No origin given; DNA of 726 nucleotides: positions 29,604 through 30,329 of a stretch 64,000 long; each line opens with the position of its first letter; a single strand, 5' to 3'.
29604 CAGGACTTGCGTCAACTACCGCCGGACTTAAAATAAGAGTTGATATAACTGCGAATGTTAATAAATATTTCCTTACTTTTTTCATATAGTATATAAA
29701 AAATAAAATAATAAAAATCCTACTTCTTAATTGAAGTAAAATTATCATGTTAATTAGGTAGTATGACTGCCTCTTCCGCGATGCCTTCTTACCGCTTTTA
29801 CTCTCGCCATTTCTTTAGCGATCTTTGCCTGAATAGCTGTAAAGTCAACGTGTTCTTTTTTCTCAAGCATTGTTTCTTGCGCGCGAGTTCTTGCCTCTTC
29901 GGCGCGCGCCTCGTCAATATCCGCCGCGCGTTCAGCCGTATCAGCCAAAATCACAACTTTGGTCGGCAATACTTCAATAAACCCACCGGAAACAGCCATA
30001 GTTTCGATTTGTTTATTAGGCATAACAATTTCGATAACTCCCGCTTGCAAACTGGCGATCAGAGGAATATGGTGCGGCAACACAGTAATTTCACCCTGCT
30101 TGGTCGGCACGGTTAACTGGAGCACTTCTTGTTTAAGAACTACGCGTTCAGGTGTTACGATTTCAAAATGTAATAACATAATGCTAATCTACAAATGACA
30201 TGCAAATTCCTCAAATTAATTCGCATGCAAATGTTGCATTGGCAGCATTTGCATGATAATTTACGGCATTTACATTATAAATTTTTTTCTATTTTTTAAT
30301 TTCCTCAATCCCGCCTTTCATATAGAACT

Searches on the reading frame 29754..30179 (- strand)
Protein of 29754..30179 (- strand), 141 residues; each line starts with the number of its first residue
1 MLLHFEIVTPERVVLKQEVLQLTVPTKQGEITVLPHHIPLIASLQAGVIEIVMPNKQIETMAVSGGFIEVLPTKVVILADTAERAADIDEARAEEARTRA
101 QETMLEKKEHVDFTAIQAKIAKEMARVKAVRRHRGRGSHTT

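Call 3: search_protein_families(library=pfam, proteins=[window:29754-30179:-], max_evalue=0.01)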
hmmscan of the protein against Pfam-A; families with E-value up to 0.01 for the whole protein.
window:29754-30179:- (141 aa): 2 families
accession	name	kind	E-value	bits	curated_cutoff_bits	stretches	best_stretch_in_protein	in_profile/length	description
PF02823.21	ATP-synt_DE_N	-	1.9e-26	92.3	27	1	3-82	1-80/80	ATP synthase, Delta/Epsilon chain, beta-sandwich domain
PF00401.25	ATP-synt_DE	-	1.2e-08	35.4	24.6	1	87-130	2-46/47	ATP synthase, Delta/Epsilon chain, long alpha-helix domain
